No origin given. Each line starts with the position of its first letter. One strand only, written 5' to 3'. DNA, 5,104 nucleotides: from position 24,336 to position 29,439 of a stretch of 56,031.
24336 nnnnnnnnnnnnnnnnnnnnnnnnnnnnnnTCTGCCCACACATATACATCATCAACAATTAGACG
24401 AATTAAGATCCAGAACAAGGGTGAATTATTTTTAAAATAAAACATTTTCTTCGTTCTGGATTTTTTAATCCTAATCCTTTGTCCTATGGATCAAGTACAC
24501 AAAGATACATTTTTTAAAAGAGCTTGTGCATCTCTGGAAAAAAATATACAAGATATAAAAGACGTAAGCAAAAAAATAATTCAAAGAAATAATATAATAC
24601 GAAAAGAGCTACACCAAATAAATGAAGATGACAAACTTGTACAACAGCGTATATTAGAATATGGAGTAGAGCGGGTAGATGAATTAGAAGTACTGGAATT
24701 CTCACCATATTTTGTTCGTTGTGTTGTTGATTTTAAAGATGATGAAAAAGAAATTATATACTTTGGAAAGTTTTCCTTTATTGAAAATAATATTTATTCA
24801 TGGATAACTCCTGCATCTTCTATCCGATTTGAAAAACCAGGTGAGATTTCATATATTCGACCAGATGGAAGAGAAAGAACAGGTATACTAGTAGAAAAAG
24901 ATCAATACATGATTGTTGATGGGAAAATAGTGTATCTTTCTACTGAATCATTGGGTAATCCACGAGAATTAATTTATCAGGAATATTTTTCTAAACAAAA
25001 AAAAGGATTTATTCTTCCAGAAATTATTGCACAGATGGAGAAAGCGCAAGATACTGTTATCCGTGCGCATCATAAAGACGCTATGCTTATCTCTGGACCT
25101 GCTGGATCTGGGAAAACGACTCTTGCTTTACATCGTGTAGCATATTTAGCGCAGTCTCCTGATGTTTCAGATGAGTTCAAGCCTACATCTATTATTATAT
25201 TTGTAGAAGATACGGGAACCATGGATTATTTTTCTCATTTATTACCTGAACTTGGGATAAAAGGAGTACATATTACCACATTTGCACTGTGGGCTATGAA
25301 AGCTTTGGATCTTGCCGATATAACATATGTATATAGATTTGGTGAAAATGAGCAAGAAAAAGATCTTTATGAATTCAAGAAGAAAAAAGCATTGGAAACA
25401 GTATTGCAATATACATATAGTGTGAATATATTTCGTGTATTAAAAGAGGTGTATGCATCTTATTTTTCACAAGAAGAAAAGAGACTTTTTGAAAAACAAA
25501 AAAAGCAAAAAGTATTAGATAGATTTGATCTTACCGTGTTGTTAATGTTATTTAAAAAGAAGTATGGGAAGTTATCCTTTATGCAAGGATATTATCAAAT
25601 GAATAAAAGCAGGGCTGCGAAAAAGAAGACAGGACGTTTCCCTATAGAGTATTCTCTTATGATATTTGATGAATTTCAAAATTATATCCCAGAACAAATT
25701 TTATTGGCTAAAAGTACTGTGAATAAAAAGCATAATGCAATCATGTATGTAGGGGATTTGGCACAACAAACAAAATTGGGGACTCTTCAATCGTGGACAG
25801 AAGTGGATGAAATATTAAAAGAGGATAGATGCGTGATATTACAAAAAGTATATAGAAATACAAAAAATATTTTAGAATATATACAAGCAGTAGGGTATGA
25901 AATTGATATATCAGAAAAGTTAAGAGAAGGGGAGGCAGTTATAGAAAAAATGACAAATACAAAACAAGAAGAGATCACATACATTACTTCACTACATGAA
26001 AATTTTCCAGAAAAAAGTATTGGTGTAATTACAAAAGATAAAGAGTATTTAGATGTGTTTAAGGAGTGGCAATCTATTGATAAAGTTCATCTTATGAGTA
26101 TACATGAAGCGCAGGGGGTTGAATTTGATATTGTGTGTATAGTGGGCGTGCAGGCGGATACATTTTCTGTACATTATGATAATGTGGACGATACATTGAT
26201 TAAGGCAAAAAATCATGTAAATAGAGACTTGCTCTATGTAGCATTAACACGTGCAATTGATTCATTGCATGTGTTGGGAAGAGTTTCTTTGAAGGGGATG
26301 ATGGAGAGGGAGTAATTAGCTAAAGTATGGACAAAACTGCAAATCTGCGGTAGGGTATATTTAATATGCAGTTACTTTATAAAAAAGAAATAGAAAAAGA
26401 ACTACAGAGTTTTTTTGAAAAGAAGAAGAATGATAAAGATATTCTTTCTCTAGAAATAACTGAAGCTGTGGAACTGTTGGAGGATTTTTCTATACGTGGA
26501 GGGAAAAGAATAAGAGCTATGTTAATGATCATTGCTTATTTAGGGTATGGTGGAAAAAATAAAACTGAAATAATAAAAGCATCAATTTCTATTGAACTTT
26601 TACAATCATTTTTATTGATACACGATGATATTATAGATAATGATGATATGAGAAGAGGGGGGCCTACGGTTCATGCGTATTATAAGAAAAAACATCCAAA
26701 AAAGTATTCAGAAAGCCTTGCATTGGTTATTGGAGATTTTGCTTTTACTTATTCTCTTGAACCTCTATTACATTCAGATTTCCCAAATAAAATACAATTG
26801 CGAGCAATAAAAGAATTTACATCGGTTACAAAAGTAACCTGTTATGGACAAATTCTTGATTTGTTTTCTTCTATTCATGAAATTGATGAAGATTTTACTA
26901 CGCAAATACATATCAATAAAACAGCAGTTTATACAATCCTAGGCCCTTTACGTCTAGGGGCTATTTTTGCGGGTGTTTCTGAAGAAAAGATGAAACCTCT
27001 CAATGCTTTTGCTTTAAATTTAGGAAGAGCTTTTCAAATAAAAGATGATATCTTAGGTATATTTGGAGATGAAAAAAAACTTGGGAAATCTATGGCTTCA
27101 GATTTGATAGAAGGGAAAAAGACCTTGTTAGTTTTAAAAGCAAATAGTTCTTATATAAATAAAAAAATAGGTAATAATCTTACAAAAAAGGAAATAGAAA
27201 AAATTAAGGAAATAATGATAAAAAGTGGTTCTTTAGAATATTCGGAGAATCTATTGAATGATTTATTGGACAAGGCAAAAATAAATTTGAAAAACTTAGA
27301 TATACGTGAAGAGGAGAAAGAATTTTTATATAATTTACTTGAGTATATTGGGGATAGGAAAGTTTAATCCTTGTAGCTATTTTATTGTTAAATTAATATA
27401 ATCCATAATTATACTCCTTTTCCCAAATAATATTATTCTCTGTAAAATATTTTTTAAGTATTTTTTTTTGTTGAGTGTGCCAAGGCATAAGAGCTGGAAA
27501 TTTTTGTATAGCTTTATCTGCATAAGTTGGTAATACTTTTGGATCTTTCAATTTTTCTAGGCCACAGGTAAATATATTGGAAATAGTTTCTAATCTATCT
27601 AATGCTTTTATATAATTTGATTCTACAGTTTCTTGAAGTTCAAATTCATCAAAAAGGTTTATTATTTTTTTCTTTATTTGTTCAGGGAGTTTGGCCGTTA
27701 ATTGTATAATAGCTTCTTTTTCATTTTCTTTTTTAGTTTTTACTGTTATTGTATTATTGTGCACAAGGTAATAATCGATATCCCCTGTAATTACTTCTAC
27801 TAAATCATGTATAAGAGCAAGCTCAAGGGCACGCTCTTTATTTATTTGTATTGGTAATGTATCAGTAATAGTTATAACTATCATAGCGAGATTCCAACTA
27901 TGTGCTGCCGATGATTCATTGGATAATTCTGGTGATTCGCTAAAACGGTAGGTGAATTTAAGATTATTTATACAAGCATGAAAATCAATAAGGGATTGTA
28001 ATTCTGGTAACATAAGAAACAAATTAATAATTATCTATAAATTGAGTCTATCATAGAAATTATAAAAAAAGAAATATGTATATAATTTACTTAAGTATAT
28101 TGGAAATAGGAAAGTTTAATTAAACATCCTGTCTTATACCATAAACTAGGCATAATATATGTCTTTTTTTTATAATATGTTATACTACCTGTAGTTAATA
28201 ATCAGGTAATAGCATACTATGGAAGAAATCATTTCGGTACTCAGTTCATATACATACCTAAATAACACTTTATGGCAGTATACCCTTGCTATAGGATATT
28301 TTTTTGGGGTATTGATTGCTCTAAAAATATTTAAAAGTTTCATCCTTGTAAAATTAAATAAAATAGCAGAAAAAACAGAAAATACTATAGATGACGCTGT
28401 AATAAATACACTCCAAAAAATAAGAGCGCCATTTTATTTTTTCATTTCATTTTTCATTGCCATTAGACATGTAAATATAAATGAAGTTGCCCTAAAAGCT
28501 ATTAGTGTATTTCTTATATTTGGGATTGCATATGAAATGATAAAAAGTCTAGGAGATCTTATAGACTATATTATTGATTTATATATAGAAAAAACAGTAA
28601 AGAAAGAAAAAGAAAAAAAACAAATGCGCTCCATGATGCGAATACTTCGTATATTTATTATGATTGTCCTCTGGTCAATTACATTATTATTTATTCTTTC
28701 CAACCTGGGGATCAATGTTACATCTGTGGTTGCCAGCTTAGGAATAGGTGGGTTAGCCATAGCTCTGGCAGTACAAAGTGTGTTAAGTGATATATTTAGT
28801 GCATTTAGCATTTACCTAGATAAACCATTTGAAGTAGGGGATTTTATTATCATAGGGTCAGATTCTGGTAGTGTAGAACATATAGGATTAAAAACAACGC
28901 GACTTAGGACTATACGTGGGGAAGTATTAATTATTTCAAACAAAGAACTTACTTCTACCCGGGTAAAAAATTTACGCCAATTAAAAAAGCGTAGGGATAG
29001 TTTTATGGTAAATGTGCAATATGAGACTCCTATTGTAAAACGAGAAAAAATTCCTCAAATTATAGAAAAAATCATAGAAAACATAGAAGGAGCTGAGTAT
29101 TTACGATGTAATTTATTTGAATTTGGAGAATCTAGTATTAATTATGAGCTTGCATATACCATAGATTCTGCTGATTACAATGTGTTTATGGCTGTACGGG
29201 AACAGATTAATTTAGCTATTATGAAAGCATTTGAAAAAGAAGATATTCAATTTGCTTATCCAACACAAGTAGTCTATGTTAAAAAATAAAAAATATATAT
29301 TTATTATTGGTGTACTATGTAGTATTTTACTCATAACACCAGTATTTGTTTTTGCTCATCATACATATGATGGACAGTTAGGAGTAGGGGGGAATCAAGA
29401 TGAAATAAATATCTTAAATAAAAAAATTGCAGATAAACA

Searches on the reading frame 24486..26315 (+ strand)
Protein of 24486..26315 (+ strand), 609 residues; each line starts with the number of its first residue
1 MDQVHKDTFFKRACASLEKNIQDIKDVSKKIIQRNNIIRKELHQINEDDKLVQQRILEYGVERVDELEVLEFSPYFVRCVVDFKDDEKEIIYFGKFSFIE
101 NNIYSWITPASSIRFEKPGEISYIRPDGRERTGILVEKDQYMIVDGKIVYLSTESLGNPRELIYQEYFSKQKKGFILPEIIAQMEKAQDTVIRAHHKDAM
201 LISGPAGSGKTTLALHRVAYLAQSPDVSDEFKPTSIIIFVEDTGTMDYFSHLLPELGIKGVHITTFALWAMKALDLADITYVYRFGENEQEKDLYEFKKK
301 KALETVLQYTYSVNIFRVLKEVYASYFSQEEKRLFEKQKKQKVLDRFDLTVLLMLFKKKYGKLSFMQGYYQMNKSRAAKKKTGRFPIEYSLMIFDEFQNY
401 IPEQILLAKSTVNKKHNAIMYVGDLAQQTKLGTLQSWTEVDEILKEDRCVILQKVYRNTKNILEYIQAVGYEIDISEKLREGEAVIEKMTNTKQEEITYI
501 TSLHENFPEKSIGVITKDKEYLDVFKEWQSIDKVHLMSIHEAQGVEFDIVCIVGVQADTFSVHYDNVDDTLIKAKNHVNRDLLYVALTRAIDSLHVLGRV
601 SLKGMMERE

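Call 28: search_protein_families(library=pfam, proteins=[window:24486-26315:+], max_evalue=0.00001)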
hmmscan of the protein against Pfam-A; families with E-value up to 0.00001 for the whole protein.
window:24486-26315:+ (609 aa): 6 families
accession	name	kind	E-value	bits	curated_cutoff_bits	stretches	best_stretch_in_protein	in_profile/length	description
PF13361.12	UvrD_C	-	4.6e-10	39.9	25.6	1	412-595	151-344/350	UvrD-like helicase C-terminal domain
PF13245.12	AAA_19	-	9.7e-08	32.7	25.1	1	190-431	4-132/134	AAA domain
PF01443.25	Viral_helicase1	-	1.3e-07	32.1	21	0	387-597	58-227/228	Viral superfamily 1 RNA helicase core domain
PF13538.12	UvrD_C_2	-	5.5e-07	29.8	27.4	0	534-596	2-51/52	UvrD-like helicase C-terminal domain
PF00580.27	UvrD-helicase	-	1.4e-06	28.6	23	1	185-427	2-250/271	UvrD/REP helicase N-terminal domain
PF13087.12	AAA_12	-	5.2e-06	26.6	27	0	446-599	55-193/195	AAA domain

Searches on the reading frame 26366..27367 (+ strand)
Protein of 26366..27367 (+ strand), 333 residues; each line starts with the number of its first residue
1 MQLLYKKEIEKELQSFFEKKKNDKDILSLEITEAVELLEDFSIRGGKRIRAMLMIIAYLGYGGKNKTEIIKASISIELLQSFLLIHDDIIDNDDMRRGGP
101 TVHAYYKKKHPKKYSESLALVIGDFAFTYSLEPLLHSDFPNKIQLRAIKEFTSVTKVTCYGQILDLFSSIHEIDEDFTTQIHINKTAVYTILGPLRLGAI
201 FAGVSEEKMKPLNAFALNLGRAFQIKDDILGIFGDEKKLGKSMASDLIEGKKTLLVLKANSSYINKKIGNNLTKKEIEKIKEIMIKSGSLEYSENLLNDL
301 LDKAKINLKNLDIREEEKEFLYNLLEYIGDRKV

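Call 86: search_protein_families(library=pfam, proteins=[window:26366-27367:+], max_evalue=0.0001)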
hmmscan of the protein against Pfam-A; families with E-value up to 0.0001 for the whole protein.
window:26366-27367:+ (333 aa): 1 family
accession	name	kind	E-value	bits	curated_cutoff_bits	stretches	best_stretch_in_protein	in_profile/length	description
PF00348.22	polyprenyl_synt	-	1.6e-52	178.7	27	1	38-283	8-247/251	Polyprenyl synthetase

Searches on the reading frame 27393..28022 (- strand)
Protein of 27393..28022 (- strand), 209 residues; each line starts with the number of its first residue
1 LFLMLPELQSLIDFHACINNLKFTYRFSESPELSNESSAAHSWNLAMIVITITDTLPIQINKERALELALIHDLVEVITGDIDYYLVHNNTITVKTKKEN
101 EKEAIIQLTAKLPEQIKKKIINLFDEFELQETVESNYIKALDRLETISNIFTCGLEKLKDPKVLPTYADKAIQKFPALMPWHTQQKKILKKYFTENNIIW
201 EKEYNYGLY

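Call 86: search_protein_families(library=pfam, proteins=[window:27393-28022:-], max_evalue=0.0001)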
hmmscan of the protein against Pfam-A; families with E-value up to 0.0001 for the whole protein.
window:27393-28022:- (209 aa): 3 families
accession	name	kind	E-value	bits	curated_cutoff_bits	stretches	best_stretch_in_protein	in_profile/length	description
PF13023.12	HD_3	-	3.9e-31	108.6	22.5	1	19-149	2-130/165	HD domain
PF12917.13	YfbR-like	-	3.1e-17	63.3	25.9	1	14-147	2-138/182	5'-deoxynucleotidase YfbR-like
PF01966.28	HD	-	8.5e-08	32.9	22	1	40-146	3-115/116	HD domain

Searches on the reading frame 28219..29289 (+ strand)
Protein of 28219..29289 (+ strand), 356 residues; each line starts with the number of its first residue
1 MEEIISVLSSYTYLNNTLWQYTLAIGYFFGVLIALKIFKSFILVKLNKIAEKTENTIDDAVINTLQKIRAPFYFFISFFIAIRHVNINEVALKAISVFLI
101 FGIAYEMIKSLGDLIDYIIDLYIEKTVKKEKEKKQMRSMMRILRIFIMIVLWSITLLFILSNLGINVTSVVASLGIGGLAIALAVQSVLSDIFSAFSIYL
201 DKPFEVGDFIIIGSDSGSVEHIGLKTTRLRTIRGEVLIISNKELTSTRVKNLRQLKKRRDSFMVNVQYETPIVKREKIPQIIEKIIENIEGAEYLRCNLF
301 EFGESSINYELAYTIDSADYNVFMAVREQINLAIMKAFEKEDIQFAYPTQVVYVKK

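Call 86: search_protein_families(library=pfam, proteins=[window:28219-29289:+], max_evalue=0.0001)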
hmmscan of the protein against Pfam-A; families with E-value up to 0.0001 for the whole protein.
window:28219-29289:+ (356 aa): 3 families
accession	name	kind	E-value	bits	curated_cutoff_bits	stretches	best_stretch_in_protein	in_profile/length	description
PF00924.24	MS_channel_2nd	-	5e-18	65.4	20.2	1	188-253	2-67/68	Mechanosensitive ion channel, beta-domain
PF21082.3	MS_channel_3rd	-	6.4e-10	39.8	21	1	262-345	3-88/88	Mechanosensitive ion channel MscS, C-terminal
PF21088.3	MS_channel_1st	-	9.8e-09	35.5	23.1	1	149-186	5-42/42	Mechanosensitive ion channel, transmembrane helices 2/3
